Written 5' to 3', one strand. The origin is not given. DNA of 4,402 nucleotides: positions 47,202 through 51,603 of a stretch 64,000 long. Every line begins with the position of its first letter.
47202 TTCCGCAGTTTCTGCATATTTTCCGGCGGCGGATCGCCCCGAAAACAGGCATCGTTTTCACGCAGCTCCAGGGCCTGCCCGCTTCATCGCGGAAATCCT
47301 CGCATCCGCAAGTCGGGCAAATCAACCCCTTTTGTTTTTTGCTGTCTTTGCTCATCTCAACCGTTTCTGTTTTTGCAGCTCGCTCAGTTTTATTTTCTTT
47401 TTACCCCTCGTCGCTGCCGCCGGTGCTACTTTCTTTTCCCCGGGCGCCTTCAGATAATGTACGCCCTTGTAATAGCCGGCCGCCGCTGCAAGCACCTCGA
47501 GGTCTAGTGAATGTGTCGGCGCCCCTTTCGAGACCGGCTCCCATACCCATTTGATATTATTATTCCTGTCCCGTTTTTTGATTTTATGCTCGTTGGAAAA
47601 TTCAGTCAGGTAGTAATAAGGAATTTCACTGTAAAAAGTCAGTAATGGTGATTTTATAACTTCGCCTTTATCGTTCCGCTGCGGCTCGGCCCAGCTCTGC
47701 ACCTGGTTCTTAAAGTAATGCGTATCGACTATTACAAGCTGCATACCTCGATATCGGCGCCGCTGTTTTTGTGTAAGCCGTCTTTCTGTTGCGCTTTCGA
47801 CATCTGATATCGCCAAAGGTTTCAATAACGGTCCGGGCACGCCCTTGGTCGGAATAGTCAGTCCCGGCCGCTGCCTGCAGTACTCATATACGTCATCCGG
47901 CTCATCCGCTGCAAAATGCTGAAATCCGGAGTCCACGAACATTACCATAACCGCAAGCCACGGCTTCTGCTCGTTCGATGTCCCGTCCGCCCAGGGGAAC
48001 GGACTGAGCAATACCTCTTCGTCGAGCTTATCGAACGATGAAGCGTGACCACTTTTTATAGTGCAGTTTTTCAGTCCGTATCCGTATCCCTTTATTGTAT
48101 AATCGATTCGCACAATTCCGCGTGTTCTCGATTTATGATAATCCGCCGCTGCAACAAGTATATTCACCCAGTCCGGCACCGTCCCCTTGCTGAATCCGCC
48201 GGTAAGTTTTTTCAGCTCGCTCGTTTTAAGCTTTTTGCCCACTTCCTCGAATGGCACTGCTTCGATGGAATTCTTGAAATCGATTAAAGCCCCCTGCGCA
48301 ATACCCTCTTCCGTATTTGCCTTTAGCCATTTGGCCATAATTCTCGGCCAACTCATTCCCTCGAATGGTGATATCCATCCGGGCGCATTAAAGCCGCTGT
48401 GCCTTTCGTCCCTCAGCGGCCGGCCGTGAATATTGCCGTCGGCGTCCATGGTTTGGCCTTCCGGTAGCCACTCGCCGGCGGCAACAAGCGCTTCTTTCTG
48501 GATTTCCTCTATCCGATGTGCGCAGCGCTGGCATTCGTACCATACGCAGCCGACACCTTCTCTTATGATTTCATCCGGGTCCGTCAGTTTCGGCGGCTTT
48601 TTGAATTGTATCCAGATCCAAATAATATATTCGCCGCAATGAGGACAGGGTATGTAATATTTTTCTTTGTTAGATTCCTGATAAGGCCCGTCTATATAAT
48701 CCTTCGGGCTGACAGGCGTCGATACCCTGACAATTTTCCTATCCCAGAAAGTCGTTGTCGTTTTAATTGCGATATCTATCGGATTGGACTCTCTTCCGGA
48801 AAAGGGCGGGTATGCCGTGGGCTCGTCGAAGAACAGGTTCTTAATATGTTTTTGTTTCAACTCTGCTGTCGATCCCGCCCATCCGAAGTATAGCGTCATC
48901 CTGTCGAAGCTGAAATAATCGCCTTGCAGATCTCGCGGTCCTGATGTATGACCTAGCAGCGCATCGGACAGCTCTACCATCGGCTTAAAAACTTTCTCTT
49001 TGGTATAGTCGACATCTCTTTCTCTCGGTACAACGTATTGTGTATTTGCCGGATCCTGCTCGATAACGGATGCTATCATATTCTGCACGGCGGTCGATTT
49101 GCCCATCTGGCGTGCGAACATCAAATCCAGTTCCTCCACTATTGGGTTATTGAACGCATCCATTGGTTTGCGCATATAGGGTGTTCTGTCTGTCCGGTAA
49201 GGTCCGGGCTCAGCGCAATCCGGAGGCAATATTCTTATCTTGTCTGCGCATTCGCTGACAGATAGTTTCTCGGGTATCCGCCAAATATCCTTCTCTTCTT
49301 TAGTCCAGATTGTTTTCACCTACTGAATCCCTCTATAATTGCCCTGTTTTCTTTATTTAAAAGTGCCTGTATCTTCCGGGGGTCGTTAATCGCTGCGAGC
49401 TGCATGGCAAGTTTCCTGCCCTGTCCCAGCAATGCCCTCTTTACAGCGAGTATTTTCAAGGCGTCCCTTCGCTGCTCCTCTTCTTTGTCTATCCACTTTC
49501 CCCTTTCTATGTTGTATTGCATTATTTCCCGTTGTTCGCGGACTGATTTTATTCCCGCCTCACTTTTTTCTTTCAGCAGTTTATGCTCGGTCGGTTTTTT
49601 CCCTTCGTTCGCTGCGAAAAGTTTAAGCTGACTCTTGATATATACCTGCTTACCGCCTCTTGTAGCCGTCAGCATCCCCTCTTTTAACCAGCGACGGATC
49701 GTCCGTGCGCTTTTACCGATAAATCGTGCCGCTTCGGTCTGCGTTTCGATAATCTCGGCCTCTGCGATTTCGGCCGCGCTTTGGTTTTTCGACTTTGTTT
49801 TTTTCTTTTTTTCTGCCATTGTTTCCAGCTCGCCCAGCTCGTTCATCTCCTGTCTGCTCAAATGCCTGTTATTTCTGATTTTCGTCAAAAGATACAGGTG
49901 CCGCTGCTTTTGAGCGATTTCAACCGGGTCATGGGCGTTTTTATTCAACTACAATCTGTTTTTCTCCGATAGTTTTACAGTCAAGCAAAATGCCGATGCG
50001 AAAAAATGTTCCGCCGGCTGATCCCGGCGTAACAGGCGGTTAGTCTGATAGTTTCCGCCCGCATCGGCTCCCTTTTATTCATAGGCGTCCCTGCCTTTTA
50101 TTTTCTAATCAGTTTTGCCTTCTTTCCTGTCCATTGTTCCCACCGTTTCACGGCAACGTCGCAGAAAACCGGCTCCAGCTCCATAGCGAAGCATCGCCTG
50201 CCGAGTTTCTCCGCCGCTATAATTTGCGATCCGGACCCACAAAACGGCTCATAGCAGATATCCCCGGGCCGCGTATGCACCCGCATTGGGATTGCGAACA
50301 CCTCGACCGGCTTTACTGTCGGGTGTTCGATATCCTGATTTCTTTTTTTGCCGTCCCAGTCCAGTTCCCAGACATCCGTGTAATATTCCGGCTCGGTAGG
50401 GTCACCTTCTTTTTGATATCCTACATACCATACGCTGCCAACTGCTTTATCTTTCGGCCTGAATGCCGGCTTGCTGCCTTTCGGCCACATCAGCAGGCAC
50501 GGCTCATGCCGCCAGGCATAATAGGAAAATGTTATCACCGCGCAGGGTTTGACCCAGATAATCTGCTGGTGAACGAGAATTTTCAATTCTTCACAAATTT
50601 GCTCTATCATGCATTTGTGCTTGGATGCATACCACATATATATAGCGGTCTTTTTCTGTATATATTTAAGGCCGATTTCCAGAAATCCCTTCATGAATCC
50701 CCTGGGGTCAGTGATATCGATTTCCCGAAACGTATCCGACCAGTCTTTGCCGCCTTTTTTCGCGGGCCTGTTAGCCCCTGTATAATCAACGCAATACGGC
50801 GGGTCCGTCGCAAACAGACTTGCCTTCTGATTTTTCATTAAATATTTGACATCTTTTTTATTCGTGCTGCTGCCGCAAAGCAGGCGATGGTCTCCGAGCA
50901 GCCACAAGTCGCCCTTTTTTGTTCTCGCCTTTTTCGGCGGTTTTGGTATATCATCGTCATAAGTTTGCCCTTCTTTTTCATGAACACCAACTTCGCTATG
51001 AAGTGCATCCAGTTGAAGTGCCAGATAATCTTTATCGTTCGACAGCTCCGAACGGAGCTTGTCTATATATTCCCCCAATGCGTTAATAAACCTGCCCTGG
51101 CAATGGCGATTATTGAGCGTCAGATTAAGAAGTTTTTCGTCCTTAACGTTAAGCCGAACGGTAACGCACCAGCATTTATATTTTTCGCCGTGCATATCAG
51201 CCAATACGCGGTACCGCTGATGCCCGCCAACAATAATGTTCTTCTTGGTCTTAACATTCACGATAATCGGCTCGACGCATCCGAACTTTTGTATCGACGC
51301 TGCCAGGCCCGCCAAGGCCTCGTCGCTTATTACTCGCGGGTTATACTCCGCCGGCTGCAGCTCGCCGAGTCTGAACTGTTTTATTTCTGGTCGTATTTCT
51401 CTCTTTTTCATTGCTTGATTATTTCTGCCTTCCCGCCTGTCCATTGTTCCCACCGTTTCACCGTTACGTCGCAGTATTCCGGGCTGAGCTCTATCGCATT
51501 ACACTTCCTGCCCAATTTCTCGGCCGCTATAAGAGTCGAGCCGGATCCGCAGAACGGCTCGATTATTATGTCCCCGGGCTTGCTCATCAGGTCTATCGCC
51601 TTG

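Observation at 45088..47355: About 2.3-kb accessory cassette inserted between terL and the gpW/portal genes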

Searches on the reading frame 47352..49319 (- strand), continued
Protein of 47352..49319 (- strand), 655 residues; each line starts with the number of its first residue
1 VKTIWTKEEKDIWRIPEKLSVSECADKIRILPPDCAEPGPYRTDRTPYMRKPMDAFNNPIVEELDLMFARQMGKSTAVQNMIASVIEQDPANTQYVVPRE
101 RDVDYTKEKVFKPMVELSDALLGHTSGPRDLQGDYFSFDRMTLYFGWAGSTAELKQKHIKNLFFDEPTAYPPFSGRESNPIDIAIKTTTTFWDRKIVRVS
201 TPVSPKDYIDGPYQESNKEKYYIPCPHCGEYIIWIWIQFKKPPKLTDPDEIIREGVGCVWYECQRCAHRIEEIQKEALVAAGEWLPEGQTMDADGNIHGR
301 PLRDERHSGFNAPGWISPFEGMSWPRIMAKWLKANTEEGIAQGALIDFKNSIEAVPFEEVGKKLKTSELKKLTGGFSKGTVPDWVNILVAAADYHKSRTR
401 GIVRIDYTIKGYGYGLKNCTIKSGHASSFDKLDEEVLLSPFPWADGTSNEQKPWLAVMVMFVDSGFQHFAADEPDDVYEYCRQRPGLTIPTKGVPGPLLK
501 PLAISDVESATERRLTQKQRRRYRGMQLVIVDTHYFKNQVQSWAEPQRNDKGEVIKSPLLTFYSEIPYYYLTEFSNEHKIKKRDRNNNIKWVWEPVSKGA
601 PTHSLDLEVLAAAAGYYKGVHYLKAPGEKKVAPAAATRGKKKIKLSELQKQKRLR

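Call 20: find_related_loci(query=A1, collection=genome_contigs, flank=10000)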
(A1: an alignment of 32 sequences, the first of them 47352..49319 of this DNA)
Query A1 (655 aa) in genome_contigs; peptide patterns used: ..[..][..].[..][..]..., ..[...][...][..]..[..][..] (x = any residue, [..] = any of these).
162 stretches matched a pattern; 28 encode a relative of the query (tblastn E <= 1e-3); 28 distinct loci.
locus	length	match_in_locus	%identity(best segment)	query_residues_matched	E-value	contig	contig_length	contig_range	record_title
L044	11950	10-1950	68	3-655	0e+0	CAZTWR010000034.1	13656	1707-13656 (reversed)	MAG TPA_asm: uncultured Pirellulales bacterium isolate SRP214966_co5_400 genome assembly, contig: NODE_4064_length_13656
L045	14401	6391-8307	61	1-645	0e+0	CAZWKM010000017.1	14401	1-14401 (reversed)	MAG TPA_asm: uncultured Pirellulales bacterium isolate SRP068000_co2_152 genome assembly, contig: NODE_3902_length_14401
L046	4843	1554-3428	61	3-636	0e+0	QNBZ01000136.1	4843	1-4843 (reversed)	MAG: Planctomycetota bacterium isolate B140_G9 B140_Guay9_scaffold_34564, whole genome shotgun sequence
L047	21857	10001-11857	48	2-638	0e+0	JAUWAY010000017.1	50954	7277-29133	MAG: Phycisphaerae bacterium isolate CSMAG_1306 CSMAG_1306_k141_913197_length_50954_cov_14.9421, whole genome shotgun se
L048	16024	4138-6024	47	3-644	0e+0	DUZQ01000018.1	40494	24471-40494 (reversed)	MAG TPA_asm: Planctomycetota bacterium isolate MAG_18080_pl_157 Ga0180433_10001386, whole genome shotgun sequence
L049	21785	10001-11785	35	2-631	1e-106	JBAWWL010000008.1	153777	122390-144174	MAG: Candidatus Omnitrophota bacterium isolate ELA036 MAG036_8, whole genome shotgun sequence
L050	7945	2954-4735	34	4-631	1e-100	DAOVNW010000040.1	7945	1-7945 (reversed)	MAG TPA_asm: Candidatus Omnitrophota bacterium isolate CSMAG_1507 CSMAG_1507_k141_2337812_length_7945_cov_14.0000, whole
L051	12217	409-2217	32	4-638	2e-92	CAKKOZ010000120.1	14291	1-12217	Nitrospiria bacterium isolate Hainich-H32-bin115-1 genome assembly, contig: H32-bin115_1_Hain_PNK108_H32_02um_2624_lengt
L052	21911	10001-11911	45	2-655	9e-168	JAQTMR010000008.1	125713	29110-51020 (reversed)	MAG: Phycisphaerae bacterium isolate STA_45 NODE_297_length_125713_cov_6.538253_Sandtown_A, whole genome shotgun sequenc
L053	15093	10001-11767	31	9-630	5e-82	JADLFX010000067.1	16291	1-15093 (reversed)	MAG: Planctomycetota bacterium isolate SJ402 c_000000658672, whole genome shotgun sequence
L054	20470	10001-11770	31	13-631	5e-82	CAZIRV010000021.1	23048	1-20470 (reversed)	MAG TPA_asm: uncultured Planctomycetales bacterium isolate SRP128015_co1_466 genome assembly, contig: NODE_2836_length_2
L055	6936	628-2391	29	1-624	2e-78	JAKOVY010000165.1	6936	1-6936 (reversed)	MAG: Bacillota bacterium isolate JPNG_maxbin.080 k201_482291, whole genome shotgun sequence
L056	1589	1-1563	30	64-627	9e-74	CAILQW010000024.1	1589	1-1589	MAG: Candidatus Omnitrophica bacterium isolate AM4_bin-704 genome assembly, contig: bin-704:24/67, whole genome shotgun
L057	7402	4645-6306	30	13-626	4e-66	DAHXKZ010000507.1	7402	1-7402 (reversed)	MAG TPA_asm: Phycisphaerales bacterium isolate clean1584 k141_866854, whole genome shotgun sequence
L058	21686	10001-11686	30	6-623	7e-66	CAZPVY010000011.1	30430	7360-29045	MAG TPA_asm: uncultured Aquifex sp. isolate SRP216583_co2_106 genome assembly, contig: NODE_860_length_30430_cov_10.5248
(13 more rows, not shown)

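Call 43: find_encoding_contigs(protein=P0001, flank=10000, max_places=3)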
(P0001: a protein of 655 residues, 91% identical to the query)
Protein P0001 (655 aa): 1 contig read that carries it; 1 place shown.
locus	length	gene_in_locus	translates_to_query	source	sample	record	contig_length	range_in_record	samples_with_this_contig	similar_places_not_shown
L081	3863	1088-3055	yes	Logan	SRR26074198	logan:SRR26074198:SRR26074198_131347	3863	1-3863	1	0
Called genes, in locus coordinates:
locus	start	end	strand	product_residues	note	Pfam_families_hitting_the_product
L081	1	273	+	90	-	?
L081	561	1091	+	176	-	PF12728:HTH_17 (weak)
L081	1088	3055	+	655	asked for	PF05876:GpA_ATPase, PF20454:GpA_nuclease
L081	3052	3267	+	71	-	-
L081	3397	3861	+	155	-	?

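Call 44: find_encoding_contigs(protein=P0003, flank=10000, max_places=3)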
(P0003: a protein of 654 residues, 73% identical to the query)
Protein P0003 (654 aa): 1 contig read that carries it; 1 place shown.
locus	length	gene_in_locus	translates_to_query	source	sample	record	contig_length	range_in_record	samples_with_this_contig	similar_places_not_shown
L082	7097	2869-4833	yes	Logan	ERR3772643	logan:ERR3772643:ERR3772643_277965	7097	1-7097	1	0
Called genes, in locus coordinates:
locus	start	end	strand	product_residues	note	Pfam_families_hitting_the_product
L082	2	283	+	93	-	?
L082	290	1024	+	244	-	PF00589:Phage_integrase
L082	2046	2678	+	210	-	-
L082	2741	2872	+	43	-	-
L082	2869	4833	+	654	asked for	PF05876:GpA_ATPase, PF20454:GpA_nuclease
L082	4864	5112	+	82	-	-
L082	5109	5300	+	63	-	-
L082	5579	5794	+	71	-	-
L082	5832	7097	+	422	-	?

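Call 45: find_encoding_contigs(protein=P0002, flank=10000, max_places=3)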
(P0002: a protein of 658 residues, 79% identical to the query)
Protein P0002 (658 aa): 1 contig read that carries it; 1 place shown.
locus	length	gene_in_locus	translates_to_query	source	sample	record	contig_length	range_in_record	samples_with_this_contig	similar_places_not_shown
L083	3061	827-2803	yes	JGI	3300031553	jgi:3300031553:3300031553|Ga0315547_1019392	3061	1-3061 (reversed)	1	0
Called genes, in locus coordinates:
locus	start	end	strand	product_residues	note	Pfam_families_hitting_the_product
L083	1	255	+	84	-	?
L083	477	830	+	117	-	-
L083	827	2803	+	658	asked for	PF05876:GpA_ATPase, PF20454:GpA_nuclease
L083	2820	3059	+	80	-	?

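Call 46: find_encoding_contigs(protein=P0004, flank=10000, max_places=3)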
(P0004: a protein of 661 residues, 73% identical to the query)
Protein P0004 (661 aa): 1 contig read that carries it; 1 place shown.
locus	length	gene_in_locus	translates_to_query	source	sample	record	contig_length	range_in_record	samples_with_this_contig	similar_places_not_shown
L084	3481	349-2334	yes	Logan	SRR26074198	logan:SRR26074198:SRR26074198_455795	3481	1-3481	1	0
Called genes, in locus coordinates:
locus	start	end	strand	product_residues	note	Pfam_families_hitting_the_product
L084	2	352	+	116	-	?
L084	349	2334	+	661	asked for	PF05876:GpA_ATPase, PF20454:GpA_nuclease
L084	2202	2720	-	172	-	-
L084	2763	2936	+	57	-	-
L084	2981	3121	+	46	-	-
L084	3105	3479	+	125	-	?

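Call 67: search_protein_families(library=pfam, proteins=[L001:11958-12503:+, L005:12657-13301:+, L081:3397-3861:+, L052:16568-16825:+, L052:16859-17110:+, L052:17123-17728:+, L052:15470-15877:+, L052:15768-16346:+, L046:301-594:-], max_evalue=0.01)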
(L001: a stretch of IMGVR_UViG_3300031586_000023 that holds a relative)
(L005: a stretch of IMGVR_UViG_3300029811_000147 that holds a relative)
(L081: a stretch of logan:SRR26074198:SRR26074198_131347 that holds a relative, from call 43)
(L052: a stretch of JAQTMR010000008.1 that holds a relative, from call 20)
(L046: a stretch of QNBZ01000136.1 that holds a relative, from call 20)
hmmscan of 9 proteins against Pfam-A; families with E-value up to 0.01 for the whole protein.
L001:11958-12503:+ (181 aa): 1 family
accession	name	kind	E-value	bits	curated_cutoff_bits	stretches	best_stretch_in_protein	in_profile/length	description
PF00574.28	CLP_protease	-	1.5e-34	119.9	20.2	1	10-181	12-179/182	Clp protease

L005:12657-13301:+ (214 aa): 3 families
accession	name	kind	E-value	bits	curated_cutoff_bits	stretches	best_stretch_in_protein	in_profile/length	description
PF14279.12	HNH_5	-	5.5e-10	39.5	27.5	1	153-197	1-47/56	HNH endonuclease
PF01844.29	HNH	-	1.5e-09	38.3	21.4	1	153-195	1-46/47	HNH endonuclease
PF22672.1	DBL_C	-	0.0046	17.9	27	1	14-136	23-145/148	Duffy-binding-like domain, C-terminal subdomain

L081:3397-3861:+ (155 aa): 8 families
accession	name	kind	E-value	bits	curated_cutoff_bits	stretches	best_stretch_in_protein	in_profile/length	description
PF12760.12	Zn_ribbon_IS1595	-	2.8e-14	53.2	25.4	1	22-73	1-46/46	Transposase zinc-ribbon domain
PF23451.1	Zn_ribbon_PaaD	-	4.9e-06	26.5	27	1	38-74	13-49/53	PaaD zinc beta ribbon domain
PF05129.18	Zn_ribbon_Elf1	-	0.00067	20.2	29.8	1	37-81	20-63/79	Transcription elongation factor Elf1 like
PF14354.12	Lar_restr_allev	-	0.00085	20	28.6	1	41-75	5-34/58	Restriction alleviation protein Lar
PF09723.15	Zn_ribbon_8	-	0.00093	19.6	34.4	0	39-53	26-40/41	Zinc ribbon domain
PF14690.11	Zn_ribbon_ISL3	-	0.0014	19.4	25.5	1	40-67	3-30/47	zinc-finger of transposase IS204/IS1001/IS1096/IS1165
PF23550.1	zf_Tbcl_Rhp7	-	0.0016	18.3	27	0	66-80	6-20/39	DNA repair protein rhp7 treble clef domain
PF19769.4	CPxCG_zf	-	0.0029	17.8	27.2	1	42-78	1-37/183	CPxCG-related zinc finger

L052:16568-16825:+ (85 aa): 1 family
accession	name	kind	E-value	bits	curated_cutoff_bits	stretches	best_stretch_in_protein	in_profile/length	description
PF01381.28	HTH_3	-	0.0045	17.4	23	0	53-82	21-50/55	Helix-turn-helix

L052:16859-17110:+ (83 aa): 0 families

L052:17123-17728:+ (201 aa): 8 families
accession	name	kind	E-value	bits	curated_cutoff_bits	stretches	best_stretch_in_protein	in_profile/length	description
PF07200.18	Mod_r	-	0.00018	22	30.1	1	17-71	42-95/146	Modifier of rudimentary (Mod(r)) protein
PF11488.14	Lge1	-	0.00028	21.4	25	0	83-105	47-69/71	Transcriptional regulatory protein LGE1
PF14965.11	BRI3BP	-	0.00077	19.5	27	1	6-48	134-176/179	Negative regulator of p53/TP53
PF10046.14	BLOC1_2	-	0.0012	19.6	33.4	1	31-65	38-72/96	Biogenesis of lysosome-related organelles complex-1 subunit 2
PF06009.19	Laminin_II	-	0.0012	19.3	33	0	94-152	38-95/138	Laminin Domain II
PF24362.2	DUF7518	-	0.0014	19.7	27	1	30-110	3-81/104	Family of unknown function (DUF7518)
PF19745.5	FUT8_N_cat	-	0.0034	16.7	27.6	1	10-195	15-194/499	Alpha-(1,6)-fucosyltransferase N- and catalytic domains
PF24922.1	ACBP4_C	-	0.0076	16.9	31.2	1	31-67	63-99/105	Acyl-CoA-binding domain-containing protein 4-6, C-terminal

L052:15470-15877:+ (135 aa): 0 families

L052:15768-16346:+ (192 aa): 0 families

L046:301-594:- (97 aa): 0 families

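Call 90: search_protein_families(library=padloc, proteins=[L016:2865-3458:+], max_evalue=0.01)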
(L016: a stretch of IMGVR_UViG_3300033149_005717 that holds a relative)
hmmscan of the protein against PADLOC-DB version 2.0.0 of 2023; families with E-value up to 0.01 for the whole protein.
L016:2865-3458:+ (197 aa): 0 families

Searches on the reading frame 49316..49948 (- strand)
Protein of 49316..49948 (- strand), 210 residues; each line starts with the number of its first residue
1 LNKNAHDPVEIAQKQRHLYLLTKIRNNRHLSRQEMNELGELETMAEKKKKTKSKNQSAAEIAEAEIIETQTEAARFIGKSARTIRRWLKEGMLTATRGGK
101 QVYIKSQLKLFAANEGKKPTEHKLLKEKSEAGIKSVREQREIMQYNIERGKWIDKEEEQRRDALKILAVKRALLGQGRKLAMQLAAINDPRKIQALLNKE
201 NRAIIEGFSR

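Call 5: search_protein_families(library=pfam, proteins=[window:49316-49948:-], max_evalue=0.001)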
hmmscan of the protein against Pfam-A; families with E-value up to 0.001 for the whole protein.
window:49316-49948:- (210 aa): 2 families
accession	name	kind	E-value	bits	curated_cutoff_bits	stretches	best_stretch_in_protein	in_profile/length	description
PF12728.13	HTH_17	-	1.7e-05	25.4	27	1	70-105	4-39/51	Helix-turn-helix domain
PF00376.29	MerR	-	0.00054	20.2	28.2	0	72-98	4-31/38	MerR family regulatory protein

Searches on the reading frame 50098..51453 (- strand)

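Call 5: search_protein_families(library=pfam, proteins=[window:50098-51453:-], max_evalue=0.001)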
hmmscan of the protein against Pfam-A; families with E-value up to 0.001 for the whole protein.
window:50098-51453:- (451 aa): 2 families
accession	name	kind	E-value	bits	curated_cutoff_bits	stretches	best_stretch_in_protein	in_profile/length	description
PF01555.25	N6_N4_Mtase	-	5.9e-19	69.3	26.7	1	213-435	3-220/221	DNA methylase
PF02195.25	ParB_N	-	2e-07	31.4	26.3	1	24-85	3-66/95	ParB N-terminal domain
